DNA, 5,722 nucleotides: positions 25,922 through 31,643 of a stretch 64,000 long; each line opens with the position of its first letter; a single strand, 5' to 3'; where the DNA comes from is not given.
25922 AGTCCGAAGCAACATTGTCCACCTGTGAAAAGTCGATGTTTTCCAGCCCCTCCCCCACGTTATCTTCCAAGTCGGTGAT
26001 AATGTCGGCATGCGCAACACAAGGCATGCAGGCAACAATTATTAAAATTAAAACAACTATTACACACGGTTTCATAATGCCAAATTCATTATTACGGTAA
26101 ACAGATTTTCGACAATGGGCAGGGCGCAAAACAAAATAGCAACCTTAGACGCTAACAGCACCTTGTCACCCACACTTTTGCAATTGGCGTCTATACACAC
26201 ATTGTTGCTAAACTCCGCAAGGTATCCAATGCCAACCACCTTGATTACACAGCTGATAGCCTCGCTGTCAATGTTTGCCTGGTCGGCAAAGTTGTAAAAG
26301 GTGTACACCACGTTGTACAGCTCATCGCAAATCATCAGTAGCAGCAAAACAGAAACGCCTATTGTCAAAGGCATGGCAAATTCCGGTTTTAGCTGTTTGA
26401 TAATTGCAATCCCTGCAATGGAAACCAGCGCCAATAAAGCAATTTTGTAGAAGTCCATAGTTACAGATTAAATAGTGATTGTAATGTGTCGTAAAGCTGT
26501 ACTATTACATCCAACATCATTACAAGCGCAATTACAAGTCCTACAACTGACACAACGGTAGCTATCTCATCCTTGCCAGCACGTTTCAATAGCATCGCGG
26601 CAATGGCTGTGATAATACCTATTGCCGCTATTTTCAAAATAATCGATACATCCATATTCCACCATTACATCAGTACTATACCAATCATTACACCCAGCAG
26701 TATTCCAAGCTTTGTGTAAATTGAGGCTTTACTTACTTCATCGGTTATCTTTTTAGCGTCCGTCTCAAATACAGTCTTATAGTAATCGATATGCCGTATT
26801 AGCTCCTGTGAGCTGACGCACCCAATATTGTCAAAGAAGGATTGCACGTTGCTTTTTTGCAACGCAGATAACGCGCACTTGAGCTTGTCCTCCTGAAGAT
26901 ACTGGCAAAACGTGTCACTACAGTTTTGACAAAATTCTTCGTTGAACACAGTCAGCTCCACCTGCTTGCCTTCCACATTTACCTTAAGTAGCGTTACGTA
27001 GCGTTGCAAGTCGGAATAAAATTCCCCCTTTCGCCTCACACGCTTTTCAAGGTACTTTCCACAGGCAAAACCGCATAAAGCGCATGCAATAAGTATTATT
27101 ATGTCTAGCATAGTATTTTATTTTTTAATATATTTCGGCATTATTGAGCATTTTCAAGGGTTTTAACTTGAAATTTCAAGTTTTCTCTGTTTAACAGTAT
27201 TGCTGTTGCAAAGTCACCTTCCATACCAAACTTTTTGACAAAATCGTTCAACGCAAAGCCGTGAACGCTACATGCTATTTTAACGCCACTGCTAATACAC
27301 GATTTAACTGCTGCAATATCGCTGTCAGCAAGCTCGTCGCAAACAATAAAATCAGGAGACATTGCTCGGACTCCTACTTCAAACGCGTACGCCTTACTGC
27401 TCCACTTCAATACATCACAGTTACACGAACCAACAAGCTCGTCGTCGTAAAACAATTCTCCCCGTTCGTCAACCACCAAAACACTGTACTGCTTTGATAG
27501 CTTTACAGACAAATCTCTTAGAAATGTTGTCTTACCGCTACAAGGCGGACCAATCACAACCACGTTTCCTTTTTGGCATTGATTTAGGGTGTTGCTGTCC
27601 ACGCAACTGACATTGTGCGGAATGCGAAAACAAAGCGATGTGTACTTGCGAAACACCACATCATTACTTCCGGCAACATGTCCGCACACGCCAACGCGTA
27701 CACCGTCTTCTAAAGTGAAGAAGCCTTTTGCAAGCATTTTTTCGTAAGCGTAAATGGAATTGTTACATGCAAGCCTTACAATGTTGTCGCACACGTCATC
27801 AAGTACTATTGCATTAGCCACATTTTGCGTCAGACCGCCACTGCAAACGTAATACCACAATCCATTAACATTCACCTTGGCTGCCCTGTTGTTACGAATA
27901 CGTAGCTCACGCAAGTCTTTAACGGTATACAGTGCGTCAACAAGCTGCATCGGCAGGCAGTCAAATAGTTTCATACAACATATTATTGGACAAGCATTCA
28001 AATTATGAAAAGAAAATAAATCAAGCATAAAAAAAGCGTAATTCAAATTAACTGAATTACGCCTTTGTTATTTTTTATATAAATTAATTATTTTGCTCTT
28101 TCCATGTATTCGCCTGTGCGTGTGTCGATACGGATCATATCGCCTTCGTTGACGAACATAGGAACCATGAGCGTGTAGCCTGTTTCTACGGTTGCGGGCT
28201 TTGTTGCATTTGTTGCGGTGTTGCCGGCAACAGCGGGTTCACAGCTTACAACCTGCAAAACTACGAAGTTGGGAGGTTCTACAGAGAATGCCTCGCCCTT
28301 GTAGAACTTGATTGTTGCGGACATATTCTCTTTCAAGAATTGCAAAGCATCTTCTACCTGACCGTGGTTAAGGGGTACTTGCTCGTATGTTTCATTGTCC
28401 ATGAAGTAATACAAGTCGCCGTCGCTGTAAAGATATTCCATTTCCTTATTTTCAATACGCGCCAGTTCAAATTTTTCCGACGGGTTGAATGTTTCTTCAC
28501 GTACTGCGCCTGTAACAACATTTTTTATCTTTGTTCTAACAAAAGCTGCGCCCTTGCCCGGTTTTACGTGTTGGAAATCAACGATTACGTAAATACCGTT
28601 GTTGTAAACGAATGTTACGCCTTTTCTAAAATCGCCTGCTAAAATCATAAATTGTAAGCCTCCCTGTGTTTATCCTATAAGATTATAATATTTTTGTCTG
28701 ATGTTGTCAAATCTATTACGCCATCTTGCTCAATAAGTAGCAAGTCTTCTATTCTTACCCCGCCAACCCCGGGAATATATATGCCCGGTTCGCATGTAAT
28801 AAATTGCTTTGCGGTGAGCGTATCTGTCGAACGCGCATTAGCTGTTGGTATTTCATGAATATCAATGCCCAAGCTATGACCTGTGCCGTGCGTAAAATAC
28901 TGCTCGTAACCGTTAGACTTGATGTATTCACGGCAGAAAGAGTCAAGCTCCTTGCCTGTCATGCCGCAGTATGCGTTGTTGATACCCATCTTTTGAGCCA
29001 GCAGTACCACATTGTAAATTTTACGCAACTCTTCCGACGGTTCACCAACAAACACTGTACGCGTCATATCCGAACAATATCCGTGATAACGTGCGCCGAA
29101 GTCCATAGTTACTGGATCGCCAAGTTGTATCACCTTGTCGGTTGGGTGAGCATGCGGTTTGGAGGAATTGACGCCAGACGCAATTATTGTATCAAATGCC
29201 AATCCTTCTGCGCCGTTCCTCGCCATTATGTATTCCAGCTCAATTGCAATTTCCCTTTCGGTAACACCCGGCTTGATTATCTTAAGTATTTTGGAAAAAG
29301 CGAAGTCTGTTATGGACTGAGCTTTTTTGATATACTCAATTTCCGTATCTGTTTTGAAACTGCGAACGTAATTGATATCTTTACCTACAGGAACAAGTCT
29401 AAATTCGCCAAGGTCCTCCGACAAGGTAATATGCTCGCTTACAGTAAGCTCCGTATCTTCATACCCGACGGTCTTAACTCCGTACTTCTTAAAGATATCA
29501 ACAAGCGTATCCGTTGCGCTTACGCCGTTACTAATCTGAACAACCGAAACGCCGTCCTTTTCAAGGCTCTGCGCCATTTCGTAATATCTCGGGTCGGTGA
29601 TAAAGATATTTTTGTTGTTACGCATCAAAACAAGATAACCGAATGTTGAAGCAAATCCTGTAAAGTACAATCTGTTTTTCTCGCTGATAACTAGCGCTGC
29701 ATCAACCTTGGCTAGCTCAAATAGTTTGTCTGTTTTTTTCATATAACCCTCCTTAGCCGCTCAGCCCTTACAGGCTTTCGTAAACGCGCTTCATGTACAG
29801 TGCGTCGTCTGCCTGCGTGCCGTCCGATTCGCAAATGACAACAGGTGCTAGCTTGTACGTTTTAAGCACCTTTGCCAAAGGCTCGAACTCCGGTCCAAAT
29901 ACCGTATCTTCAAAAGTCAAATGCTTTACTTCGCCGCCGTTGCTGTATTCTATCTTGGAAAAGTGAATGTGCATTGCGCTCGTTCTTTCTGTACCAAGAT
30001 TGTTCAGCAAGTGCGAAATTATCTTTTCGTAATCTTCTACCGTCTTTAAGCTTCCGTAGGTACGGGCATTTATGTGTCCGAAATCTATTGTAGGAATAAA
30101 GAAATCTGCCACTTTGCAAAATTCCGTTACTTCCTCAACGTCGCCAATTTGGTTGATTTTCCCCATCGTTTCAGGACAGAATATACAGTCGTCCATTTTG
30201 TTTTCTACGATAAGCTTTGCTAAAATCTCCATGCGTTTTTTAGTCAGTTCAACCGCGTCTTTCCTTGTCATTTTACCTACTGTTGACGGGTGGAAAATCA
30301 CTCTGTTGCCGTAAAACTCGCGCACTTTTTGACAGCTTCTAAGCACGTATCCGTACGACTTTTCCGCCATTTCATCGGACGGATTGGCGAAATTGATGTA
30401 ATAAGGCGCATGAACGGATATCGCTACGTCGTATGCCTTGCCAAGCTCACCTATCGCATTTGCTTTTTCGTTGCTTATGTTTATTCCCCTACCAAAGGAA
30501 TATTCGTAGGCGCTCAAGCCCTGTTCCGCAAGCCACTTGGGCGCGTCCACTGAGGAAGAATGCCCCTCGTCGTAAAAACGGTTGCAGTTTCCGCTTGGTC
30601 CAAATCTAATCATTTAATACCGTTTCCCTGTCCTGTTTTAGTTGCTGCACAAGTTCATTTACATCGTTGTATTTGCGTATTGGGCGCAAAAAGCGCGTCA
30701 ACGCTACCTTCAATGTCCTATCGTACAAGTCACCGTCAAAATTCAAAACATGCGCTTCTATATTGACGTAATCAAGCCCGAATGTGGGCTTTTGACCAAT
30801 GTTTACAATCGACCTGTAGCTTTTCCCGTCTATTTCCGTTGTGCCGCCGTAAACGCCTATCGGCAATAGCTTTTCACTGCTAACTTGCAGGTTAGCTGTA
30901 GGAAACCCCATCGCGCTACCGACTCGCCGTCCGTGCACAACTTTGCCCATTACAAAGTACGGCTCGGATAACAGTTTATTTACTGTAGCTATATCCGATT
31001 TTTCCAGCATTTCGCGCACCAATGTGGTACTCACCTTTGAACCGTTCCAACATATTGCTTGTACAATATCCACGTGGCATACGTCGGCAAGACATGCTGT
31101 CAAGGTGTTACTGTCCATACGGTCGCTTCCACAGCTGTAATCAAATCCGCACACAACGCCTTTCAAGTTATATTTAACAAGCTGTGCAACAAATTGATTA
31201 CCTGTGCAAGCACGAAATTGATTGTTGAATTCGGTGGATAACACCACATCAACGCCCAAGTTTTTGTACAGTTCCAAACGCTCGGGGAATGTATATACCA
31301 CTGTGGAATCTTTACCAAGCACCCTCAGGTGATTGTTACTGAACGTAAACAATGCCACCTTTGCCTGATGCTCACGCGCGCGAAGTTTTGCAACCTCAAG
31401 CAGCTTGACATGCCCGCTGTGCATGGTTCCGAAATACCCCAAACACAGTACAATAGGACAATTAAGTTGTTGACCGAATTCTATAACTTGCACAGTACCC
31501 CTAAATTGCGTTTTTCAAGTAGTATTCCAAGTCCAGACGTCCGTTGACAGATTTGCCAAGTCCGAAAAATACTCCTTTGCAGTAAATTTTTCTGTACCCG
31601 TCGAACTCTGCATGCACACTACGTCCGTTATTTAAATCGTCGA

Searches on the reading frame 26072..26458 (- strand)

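Call 40: search_protein_families(library=pfam, proteins=[window:26072-26458:-])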
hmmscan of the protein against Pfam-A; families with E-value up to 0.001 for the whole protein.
window:26072-26458:- (128 aa): 1 family
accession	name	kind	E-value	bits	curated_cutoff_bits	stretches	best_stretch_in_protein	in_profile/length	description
PF06686.16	SpoIIIAC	-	7.9e-19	68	24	2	71-126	1-56/56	Stage III sporulation protein AC/AD protein family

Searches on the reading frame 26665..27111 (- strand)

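Call 40: search_protein_families(library=pfam, proteins=[window:26665-27111:-])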
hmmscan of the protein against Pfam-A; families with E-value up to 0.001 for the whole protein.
window:26665-27111:- (148 aa): 1 family
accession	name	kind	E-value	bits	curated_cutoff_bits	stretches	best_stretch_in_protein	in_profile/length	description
PF09548.15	Spore_III_AB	-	4.2e-12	46.8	32.5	1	4-148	6-170/170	Stage III sporulation protein AB (spore_III_AB)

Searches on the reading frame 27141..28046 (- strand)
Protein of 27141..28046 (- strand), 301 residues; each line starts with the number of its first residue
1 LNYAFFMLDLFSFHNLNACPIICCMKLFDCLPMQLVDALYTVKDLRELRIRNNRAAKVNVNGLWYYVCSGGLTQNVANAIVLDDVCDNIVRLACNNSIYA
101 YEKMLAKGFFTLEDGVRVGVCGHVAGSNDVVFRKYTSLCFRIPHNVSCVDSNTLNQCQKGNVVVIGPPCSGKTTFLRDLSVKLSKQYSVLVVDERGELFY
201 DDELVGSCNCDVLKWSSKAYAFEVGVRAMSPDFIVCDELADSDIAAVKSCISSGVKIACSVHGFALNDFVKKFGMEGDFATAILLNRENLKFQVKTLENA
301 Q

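Call 40: search_protein_families(library=pfam, proteins=[window:27141-28046:-])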
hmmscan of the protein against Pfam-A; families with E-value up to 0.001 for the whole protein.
window:27141-28046:- (301 aa): 4 families
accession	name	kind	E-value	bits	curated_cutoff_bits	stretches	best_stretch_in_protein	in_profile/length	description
PF19568.5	Spore_III_AA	-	9.8e-29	100.8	27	1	42-276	26-277/306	Sporulation stage III, protein AA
PF13521.12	AAA_28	-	5.8e-06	27.1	27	1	162-224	2-58/164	AAA domain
PF25199.1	nSTAND_NTPase5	-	8.5e-05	22.8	34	1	158-202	40-86/145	Novel STAND NTPase 5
PF13238.12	AAA_18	-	0.00095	20.1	29.4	0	162-205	1-38/128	AAA domain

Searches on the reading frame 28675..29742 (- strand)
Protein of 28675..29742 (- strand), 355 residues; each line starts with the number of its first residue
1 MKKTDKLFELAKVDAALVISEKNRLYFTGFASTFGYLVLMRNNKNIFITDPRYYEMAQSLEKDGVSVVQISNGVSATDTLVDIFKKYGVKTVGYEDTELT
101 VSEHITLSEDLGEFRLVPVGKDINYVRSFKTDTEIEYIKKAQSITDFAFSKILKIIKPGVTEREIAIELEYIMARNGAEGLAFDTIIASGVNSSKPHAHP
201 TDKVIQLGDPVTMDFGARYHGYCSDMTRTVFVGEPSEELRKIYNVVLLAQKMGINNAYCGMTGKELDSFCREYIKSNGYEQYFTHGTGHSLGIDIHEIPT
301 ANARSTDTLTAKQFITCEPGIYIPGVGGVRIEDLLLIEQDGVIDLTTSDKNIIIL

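Call 55: search_protein_families(library=pfam, proteins=[window:28675-29742:-], max_evalue=0.01)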
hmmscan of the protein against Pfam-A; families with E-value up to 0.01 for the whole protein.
window:28675-29742:- (355 aa): 2 families
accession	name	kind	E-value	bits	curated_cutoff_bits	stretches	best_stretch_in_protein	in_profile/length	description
PF00557.29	Peptidase_M24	-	1.1e-70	238.1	23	1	136-338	1-207/208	Metallopeptidase family M24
PF01321.24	Creatinase_N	-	8.5e-19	68.8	22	1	2-128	3-127/128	Creatinase/Prolidase N-terminal domain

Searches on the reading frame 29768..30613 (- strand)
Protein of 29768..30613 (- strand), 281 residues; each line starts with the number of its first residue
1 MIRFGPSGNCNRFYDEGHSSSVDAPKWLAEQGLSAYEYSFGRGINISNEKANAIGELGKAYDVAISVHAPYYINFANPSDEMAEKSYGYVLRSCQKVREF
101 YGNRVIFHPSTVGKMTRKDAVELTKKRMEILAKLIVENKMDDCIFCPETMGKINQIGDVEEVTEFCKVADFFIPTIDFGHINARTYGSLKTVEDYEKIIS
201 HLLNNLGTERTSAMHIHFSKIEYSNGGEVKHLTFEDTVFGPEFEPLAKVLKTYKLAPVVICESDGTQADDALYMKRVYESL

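Call 55: search_protein_families(library=pfam, proteins=[window:29768-30613:-], max_evalue=0.01)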
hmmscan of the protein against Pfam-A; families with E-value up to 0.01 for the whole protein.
window:29768-30613:- (281 aa): 1 family
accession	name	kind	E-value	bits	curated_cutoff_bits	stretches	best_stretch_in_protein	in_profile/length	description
PF01261.30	AP_endonuc_2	-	3.4e-19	69.9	31.1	1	26-265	2-231/249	Xylose isomerase-like TIM barrel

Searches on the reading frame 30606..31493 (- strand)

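Call 55: search_protein_families(library=pfam, proteins=[window:30606-31493:-], max_evalue=0.01)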
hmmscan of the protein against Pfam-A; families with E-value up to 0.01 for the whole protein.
window:30606-31493:- (295 aa): 2 families
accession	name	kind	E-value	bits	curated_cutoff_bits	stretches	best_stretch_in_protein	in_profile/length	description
PF01687.23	Flavokinase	-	2.6e-36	125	19.6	1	175-292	1-120/124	Riboflavin kinase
PF06574.18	FAD_syn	-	5.5e-27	94.9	27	1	11-157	5-157/158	FAD synthetase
